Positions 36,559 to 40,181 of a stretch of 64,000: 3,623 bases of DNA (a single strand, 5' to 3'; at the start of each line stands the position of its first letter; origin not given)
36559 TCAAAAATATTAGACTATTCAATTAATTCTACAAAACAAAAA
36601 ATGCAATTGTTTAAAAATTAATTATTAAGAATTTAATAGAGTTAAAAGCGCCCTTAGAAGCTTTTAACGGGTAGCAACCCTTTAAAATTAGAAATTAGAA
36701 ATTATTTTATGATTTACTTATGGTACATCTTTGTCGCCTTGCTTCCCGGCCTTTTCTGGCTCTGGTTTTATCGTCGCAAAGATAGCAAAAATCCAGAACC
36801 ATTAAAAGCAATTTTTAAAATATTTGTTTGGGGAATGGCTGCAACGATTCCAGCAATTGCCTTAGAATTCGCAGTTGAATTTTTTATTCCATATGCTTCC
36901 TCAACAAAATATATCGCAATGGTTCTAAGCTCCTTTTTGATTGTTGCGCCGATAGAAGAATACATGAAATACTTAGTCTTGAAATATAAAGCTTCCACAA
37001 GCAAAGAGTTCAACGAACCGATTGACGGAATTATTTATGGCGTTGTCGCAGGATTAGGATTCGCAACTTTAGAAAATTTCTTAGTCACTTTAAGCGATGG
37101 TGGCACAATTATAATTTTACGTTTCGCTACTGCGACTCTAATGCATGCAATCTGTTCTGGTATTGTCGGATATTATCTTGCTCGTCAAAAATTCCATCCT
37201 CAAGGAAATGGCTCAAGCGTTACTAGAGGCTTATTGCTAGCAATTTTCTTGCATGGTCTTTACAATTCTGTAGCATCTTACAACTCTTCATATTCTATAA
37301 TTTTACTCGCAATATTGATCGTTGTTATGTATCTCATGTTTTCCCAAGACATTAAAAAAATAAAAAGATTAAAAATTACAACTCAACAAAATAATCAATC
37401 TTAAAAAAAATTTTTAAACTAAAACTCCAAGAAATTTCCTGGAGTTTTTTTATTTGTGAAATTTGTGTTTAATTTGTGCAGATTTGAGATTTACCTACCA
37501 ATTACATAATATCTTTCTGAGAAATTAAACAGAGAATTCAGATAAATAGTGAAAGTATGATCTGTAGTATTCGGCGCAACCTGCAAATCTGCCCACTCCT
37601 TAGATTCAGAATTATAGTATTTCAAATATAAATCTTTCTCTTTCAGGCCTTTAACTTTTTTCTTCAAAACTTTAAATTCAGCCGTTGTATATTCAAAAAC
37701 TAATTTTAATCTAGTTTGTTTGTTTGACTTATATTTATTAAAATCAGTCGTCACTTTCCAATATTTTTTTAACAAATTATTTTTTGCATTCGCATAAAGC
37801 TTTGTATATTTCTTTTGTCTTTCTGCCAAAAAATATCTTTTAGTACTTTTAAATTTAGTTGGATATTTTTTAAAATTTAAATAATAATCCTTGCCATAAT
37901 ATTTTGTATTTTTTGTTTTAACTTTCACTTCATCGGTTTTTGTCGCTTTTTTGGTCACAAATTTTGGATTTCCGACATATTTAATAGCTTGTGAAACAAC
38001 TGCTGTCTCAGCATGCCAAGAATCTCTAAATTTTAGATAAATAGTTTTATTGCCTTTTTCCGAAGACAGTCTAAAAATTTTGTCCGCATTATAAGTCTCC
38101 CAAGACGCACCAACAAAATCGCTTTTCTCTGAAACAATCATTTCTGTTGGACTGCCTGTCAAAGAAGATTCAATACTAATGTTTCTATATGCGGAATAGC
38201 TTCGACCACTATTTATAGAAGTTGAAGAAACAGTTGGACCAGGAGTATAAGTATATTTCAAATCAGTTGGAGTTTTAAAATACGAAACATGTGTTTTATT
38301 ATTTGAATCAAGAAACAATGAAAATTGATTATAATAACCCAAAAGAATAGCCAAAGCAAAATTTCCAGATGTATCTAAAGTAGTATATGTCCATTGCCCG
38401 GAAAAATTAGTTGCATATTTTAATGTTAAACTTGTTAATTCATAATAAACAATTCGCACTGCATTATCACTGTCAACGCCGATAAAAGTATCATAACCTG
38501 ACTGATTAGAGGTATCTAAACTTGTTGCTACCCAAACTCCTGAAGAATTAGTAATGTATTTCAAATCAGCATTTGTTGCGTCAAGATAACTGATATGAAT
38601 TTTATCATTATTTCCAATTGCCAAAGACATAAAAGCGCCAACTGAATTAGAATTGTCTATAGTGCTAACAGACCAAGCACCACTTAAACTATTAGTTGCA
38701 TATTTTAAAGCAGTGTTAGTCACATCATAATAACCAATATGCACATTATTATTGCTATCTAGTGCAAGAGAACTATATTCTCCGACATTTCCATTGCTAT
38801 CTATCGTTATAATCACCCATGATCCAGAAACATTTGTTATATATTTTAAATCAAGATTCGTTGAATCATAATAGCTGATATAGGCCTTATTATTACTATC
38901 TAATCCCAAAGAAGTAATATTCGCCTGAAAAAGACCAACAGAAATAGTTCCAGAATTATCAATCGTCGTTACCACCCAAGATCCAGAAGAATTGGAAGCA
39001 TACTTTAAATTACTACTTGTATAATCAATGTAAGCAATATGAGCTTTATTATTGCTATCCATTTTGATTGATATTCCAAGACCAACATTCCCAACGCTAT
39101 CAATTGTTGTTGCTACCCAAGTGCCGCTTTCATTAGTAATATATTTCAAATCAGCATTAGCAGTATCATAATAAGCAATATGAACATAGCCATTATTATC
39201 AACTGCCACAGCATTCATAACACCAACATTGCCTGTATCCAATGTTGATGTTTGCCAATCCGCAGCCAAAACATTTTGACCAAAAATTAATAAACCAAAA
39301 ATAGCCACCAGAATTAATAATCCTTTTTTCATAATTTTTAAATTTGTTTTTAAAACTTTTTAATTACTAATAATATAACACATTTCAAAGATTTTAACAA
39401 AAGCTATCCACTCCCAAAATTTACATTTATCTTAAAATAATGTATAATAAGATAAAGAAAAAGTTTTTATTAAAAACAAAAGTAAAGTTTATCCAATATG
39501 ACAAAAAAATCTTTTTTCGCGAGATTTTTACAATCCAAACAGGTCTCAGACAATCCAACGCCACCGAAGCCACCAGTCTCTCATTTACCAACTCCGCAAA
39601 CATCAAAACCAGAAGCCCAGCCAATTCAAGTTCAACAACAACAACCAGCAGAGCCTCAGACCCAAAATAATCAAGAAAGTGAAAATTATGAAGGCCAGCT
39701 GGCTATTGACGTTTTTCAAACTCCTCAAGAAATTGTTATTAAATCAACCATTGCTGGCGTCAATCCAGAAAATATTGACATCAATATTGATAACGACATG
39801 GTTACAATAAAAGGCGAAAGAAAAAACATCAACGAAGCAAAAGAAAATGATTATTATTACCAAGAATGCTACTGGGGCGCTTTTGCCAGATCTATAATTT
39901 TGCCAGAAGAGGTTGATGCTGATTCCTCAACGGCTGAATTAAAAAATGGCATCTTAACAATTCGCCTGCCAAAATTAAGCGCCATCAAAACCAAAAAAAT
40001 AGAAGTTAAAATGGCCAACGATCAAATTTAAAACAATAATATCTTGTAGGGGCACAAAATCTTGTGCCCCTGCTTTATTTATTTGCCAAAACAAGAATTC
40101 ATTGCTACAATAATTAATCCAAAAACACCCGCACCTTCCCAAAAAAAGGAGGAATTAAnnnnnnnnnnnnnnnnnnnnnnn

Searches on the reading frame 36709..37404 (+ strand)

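Call 59: search_protein_families(library=pfam, proteins=[window:36709-37404:+], max_evalue=0.0001)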
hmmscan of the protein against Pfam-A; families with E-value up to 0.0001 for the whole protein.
window:36709-37404:+ (231 aa): 1 family
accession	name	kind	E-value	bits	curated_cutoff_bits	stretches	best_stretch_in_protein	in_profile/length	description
PF13367.11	PrsW-protease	-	4.7e-35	121.4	23.5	1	30-207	1-191/196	PrsW family intramembrane metalloprotease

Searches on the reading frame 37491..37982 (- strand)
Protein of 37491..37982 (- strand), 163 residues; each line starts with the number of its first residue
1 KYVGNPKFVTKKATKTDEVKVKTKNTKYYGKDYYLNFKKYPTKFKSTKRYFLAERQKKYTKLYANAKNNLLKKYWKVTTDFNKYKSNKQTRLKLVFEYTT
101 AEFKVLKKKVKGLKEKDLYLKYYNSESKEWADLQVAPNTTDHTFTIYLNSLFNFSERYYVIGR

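Call 6: find_homologous_proteins(query=window:37494-37982:-, max_evalue=0.001)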
Query seq(163 aa) (163 aa): 1 proteins with E <= 0.001 among 30 candidates.
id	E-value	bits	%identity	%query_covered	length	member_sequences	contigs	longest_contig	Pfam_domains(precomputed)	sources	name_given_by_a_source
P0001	6.7e-54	200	64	100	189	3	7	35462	-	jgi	-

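Call 9: find_encoding_contigs(protein=P0001, flank=10000, max_places=6)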
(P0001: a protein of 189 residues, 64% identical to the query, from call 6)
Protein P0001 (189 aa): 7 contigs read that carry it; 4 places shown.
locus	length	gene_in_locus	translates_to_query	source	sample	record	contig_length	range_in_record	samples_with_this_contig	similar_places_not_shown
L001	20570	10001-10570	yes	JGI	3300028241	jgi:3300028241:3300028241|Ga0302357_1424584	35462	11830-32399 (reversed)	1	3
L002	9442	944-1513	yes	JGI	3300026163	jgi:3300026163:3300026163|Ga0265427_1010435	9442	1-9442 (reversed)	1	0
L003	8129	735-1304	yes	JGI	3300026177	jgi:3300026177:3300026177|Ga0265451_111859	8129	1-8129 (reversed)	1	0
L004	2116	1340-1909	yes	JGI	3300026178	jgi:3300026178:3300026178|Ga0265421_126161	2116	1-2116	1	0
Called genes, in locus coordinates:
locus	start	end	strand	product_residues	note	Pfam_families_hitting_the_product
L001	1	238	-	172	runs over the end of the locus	PF03703:bPH_2 (weak)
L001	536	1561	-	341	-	PF01078:Mg_chelatase (faint), PF05496:RuvB_N, PF00004:AAA, PF07728:AAA_5, PF17864:AAA_lid_4, PF05491:WHD_RuvB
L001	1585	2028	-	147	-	PF13366:PDDEXK_3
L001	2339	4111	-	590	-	PF12229:PG_binding_4, PF04294:VanW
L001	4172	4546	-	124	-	PF07883:Cupin_2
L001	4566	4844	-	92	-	PF11213:DUF3006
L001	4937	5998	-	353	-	PF00156:Pribosyltran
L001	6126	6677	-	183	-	PF00011:HSP20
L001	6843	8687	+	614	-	-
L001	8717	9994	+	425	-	-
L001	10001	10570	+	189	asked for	-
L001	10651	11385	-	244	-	PF13367:PrsW-protease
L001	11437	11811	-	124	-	PF07883:Cupin_2 (weak)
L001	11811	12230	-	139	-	PF02367:TsaE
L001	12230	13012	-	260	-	PF02673:BacA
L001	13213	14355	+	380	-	PF01368:DHH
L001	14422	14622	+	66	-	PF12838:Fer4_7 (faint), PF12797:Fer4_2 (weak), PF12837:Fer4_6, PF00037:Fer4, PF13459:Fer4_15, PF14697:Fer4_21 (weak), PF13370:Fer4_13, PF12800:Fer4_4 (weak)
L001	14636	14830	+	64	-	PF08984:DUF1858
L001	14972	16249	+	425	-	PF02812:ELFV_dehydrog_N, PF00208:ELFV_dehydrog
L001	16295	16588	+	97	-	-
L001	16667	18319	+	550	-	PF05157:MshEN (weak), PF00437:T2SSE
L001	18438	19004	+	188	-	-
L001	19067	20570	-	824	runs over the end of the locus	PF00133:tRNA-synt_1, PF01406:tRNA-synt_1e (faint), PF09334:tRNA-synt_1g, PF08264:Anticodon_1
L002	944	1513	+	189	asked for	-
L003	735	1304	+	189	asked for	-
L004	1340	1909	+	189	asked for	-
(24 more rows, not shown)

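Call 21: search_protein_families(library=pfam, proteins=[window:37491-37982:-, P0001, L001:8151-8687:+], max_evalue=10)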
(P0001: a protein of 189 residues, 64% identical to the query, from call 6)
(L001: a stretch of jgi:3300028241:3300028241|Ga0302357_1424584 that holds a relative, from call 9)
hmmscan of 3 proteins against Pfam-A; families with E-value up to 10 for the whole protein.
window:37491-37982:- (163 aa): 0 families

P0001 (189 aa): 0 families

L001:8151-8687:+ (178 aa): 1 family
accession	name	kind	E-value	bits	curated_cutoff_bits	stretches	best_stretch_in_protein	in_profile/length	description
PF08354.15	Fas1-AflB-like_hel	-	0.19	11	25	1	30-106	160-235/353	Fatty acid synthase subunit beta/Fas1-like, helical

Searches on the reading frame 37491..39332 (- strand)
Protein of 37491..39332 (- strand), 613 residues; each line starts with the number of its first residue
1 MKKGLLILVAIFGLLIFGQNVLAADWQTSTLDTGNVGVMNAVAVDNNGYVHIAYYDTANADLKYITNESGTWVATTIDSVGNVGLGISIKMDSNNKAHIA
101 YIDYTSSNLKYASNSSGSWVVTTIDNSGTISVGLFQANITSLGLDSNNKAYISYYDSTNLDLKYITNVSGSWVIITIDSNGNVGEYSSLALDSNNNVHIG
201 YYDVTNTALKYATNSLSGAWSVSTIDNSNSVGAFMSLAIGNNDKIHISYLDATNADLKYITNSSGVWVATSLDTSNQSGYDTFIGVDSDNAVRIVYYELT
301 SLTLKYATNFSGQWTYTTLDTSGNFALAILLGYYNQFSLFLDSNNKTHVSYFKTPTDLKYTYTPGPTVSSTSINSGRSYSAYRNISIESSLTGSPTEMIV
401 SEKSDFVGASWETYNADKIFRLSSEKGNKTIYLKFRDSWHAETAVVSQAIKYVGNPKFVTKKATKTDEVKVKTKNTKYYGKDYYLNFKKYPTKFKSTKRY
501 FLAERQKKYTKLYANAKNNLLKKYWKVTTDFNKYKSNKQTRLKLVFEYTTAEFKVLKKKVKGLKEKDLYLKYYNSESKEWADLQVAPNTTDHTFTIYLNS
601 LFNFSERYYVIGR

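Call 4: search_protein_families(library=pfam, proteins=[window:37491-39332:-], max_evalue=1)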
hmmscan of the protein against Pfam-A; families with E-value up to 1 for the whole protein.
window:37491-39332:- (613 aa): 3 families
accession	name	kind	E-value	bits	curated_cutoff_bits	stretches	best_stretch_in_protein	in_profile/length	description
PF20146.4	NRF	-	0.079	13.8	27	0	113-143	12-42/121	Nose resistant-to-fluoxetine protein, N-terminal domain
PF18116.7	SNX17_FERM_C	-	0.32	11.2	22.9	0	523-554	50-85/109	Sorting Nexin 17 FERM C-terminal domain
PF11141.13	DUF2914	-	0.36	11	23.6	0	106-130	30-54/62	Protein of unknown function (DUF2914)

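Call 7: search_protein_families(library=ncbifam, proteins=[window:37491-39332:-], max_evalue=1)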
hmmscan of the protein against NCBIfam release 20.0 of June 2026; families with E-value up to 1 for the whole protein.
window:37491-39332:- (613 aa): 0 families

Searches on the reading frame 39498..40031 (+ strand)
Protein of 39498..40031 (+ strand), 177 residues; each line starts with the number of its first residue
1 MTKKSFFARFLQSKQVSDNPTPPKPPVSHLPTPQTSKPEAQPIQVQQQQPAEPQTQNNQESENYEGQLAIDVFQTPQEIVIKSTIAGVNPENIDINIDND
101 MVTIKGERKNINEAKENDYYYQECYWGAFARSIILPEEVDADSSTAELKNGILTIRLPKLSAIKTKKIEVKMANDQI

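Call 59: search_protein_families(library=pfam, proteins=[window:39498-40031:+], max_evalue=0.0001)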
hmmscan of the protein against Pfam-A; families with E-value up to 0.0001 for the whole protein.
window:39498-40031:+ (177 aa): 1 family
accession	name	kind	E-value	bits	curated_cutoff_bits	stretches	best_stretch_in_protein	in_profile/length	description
PF00011.27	HSP20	-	2.4e-21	76.2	20.8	1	73-170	3-101/102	Hsp20/alpha crystallin family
